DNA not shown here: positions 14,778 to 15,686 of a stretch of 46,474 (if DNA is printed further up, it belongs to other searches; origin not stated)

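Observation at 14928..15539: Single ORF fusing an RNA polymerase alpha-CTD-like domain to a GroES-like co-chaperonin, in a low-GC insert between portal and scaffold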

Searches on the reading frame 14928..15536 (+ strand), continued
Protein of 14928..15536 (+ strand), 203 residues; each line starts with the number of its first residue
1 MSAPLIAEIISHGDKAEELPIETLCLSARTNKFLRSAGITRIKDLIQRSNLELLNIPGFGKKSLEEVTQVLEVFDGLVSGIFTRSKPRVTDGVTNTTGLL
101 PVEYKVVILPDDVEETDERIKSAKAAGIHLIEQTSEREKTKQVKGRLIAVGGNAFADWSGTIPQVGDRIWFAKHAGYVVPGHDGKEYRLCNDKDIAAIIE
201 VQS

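Call 34: fold_search(model_id=the predicted structure, library=pdb)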
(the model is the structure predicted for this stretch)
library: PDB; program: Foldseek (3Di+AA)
matches with E <= 10: 208; with E <= 0.001: 30
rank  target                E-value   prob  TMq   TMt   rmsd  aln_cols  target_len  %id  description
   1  1aon_O                3.6e-06  1.00  0.33  0.64   5.1       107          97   24  CRYSTAL STRUCTURE OF THE ASYMMETRIC CHAPERONIN COMPLEX GROEL/GROES/(ADP)7 (released 1997-10-15)
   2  4pj1_1                5.4e-06  1.00  0.37  0.69   4.3       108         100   23  Crystal structure of the human mitochondrial chaperonin symmetrical 'football' complex (released 2015-04-29)
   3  4pj1_P                6.1e-06  1.00  0.37  0.66   4.2       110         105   23  Crystal structure of the human mitochondrial chaperonin symmetrical 'football' complex (released 2015-04-29)
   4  5opx_V                8.5e-06  1.00  0.33  0.66   4.8       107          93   22  Crystal structure of the GroEL mutant A109C in complex with GroES and ADP BeF2 (released 2018-01-10)
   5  5opx_U                1.0e-05  1.00  0.33  0.67   4.8       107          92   21  Crystal structure of the GroEL mutant A109C in complex with GroES and ADP BeF2 (released 2018-01-10)
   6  5opx_1                1.0e-05  1.00  0.32  0.66   4.7       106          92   23  Crystal structure of the GroEL mutant A109C in complex with GroES and ADP BeF2 (released 2018-01-10)
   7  4pj1_2                1.2e-05  1.00  0.36  0.64   4.9       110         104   22  Crystal structure of the human mitochondrial chaperonin symmetrical 'football' complex (released 2015-04-29)
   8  5opx_P                1.3e-05  1.00  0.33  0.65   4.7       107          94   22  Crystal structure of the GroEL mutant A109C in complex with GroES and ADP BeF2 (released 2018-01-10)
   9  4pj1_Z                1.4e-05  1.00  0.37  0.65   4.4       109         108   21  Crystal structure of the human mitochondrial chaperonin symmetrical 'football' complex (released 2015-04-29)
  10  5opx_R                1.4e-05  1.00  0.33  0.67   4.8       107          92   22  Crystal structure of the GroEL mutant A109C in complex with GroES and ADP BeF2 (released 2018-01-10)
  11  1p3h_A                1.5e-05  1.00  0.34  0.64   5.2       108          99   21  Crystal Structure of the Mycobacterium tuberculosis chaperonin 10 tetradecamer (released 2003-07-15)
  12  4v4o_P                1.9e-05  1.00  0.33  0.66   4.8       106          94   24  Crystal Structure of the Chaperonin Complex Cpn60/Cpn10/(ADP)7 from Thermus Thermophilus (released 2014-07-09)
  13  5opx_O                2.3e-05  1.00  0.32  0.65   4.7       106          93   21  Crystal structure of the GroEL mutant A109C in complex with GroES and ADP BeF2 (released 2018-01-10)
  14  4pj1_U                2.3e-05  1.00  0.34  0.62   5.8       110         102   23  Crystal structure of the human mitochondrial chaperonin symmetrical 'football' complex (released 2015-04-29)
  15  3nx6                  2.6e-05  1.00  0.29  0.76   5.1       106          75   21  Crystal Structure of co-chaperonin, GroES (Xoo4289) from Xanthomonas oryzae pv. oryzae KACC10331 (released 2010-07-28)
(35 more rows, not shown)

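Call 35: list_cluster_members(proteins=[window:14928-15536:+])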
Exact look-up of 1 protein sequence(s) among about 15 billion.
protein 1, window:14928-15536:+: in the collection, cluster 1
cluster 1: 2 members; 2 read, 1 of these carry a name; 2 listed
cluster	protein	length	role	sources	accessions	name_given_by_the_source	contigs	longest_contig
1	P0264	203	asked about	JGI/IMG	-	co-chaperonin GroES (HSP10)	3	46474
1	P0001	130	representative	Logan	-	-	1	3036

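Call 56: get_annotated_region(hit=H1, flank=5000)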
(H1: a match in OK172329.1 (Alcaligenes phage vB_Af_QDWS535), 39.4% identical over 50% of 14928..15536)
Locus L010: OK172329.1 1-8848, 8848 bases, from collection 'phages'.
description: Alcaligenes phage vB_Af_QDWS535, complete genome.
organism: Alcaligenes phage vB_Af_QDWS535 (NCBI taxid 2877942)
taxonomy: Viruses; Duplodnaviria; Heunggongvirae; Uroviricota; Caudoviricetes
host: Alcaligenes faecalis 10106; source: -; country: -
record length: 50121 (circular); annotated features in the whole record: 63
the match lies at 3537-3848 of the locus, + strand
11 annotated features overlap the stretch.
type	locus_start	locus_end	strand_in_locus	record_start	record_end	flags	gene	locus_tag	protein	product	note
CDS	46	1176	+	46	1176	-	-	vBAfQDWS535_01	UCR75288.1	terminase large subunit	Archaeophage PsiM2, terminase large subunit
CDS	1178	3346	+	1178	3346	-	-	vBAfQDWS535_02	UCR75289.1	hypothetical protein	-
CDS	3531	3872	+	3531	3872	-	-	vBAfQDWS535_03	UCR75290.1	co-chaperonin GroES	GroS Co-chaperonin GroES (HSP10)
CDS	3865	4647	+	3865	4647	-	-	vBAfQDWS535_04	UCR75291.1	hypothetical protein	-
CDS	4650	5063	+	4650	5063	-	-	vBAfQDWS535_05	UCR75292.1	hypothetical protein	-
CDS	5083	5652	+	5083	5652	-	-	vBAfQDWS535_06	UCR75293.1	hypothetical protein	-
CDS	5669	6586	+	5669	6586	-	-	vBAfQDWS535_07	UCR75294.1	hypothetical protein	Bacteriophage Mu, GpT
CDS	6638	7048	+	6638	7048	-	-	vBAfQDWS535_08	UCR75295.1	hypothetical protein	-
CDS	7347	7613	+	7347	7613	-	-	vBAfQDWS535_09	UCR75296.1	hypothetical protein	-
CDS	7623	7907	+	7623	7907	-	-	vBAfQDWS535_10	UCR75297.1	hypothetical protein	-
CDS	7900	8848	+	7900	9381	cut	-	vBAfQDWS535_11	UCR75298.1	hypothetical protein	-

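Call 59: search_protein_families(library=pfam, proteins=[P0046, P0061, P0062, P0073, P0036, P0082, P0048], max_evalue=0.1)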
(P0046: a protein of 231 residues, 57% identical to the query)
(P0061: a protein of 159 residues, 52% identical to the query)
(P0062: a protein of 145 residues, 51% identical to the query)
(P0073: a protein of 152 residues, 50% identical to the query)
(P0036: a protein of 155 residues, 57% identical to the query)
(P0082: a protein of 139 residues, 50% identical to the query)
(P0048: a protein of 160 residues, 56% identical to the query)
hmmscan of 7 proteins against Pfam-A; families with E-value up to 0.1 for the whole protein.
P0046 (231 aa): 1 family
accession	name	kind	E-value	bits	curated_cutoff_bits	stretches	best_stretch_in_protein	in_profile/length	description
PF00166.26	Cpn10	-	7.5e-10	39.2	21.1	1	136-228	3-93/93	Chaperonin 10 Kd subunit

P0061 (159 aa): 2 families
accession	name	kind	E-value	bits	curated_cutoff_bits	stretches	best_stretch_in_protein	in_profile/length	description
PF00166.26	Cpn10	-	8.6e-12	45.4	21.1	1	37-130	2-93/93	Chaperonin 10 Kd subunit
PF23455.1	DUF7129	-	0.0043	17.2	30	1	2-27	8-34/45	Domain of unknown function (DUF7129)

P0062 (145 aa): 4 families
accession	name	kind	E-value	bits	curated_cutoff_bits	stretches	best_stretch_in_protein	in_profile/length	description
PF00166.26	Cpn10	-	6.2e-13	49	21.1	1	43-135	3-93/93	Chaperonin 10 Kd subunit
PF24441.1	DUF7560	-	0.032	14.4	27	0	22-41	2-21/44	Family of unknown function (DUF7560)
PF24333.1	DUF7501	-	0.081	13.5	27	0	21-35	6-20/58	Family of unknown function (DUF7501)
PF24440.1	DUF7559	-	0.096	13.4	27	0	26-39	36-49/52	Family of unknown function (DUF7559)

P0073 (152 aa): 2 families
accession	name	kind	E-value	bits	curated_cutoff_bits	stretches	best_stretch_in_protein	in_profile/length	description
PF00166.26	Cpn10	-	1.1e-12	48.3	21.1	1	55-148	2-93/93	Chaperonin 10 Kd subunit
PF24123.1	Myosin_VII_N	-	0.094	13.2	27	0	125-148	21-44/53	Myosin VII N-terminal beta barrel domain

P0036 (155 aa): 1 family
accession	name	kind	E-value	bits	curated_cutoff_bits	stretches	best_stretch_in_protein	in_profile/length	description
PF00166.26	Cpn10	-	3.8e-09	36.9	21.1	1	55-153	4-93/93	Chaperonin 10 Kd subunit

P0082 (139 aa): 1 family
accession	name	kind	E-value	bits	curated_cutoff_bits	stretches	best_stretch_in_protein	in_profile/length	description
PF00166.26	Cpn10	-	6.7e-12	45.7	21.1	1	45-136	3-92/93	Chaperonin 10 Kd subunit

P0048 (160 aa): 1 family
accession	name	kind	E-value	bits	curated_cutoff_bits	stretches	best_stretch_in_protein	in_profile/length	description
PF00166.26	Cpn10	-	0.00065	20.1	21.1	1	69-133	26-92/93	Chaperonin 10 Kd subunit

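Call 74: search_protein_families(library=ncbifam, proteins=[window:14928-15536:+], max_evalue=0.01)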
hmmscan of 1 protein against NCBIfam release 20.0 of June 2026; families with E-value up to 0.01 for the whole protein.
window:14928-15536:+ (203 aa): 20 families
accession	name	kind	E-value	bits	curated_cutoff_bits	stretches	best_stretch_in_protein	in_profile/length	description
NF003513.0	PRK05182.1-2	equivalog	1.8e-12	46.8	302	1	21-74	258-311/338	DNA-directed RNA polymerase subunit alpha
NF003519.0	PRK05182.2-5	equivalog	2.6e-12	46.4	277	1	15-73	251-309/320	DNA-directed RNA polymerase subunit alpha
TIGR02027.1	rpoA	equivalog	5.9e-11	42.1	227.8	1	15-73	232-290/298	DNA-directed RNA polymerase subunit alpha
NF003515.0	PRK05182.2-1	equivalog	9.5e-10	38.2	406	1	12-72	244-304/314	DNA-directed RNA polymerase subunit alpha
NF003514.0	PRK05182.1-4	equivalog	6.7e-09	34.8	434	1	17-72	247-302/338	DNA-directed RNA polymerase subunit alpha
NF003516.0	PRK05182.2-2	equivalog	9e-09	34.9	353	1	14-72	242-300/315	DNA-directed RNA polymerase subunit alpha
NF001534.0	PRK00364.2-5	equivalog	4.7e-08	32.9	120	1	101-200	4-94/94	co-chaperone GroES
NF003517.0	PRK05182.2-3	equivalog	2.1e-07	30.3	356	1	19-72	259-312/344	DNA-directed RNA polymerase subunit alpha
NF001531.0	PRK00364.2-2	subfamily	6.6e-07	29.3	96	1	122-200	19-94/94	co-chaperone GroES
NF003518.0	PRK05182.2-4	equivalog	1.2e-06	28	523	1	14-69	244-299/312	DNA-directed RNA polymerase subunit alpha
NF001530.0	PRK00364.1-6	equivalog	1.3e-05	25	136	1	98-200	10-103/104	co-chaperone GroES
NF001527.0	PRK00364.1-2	subfamily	3.1e-05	24.1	120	1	123-200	20-95/96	co-chaperone GroES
NF001532.0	PRK00364.2-3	equivalog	7.6e-05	22.7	130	1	123-200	19-94/94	co-chaperone GroES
NF001533.0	PRK00364.2-4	subfamily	0.00026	20.9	99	1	122-199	22-97/98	co-chaperone GroES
NF011498.0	PRK14906.1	equivalog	0.0008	16.8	1437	1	24-74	1318-1368/1459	DNA-directed RNA polymerase subunit beta'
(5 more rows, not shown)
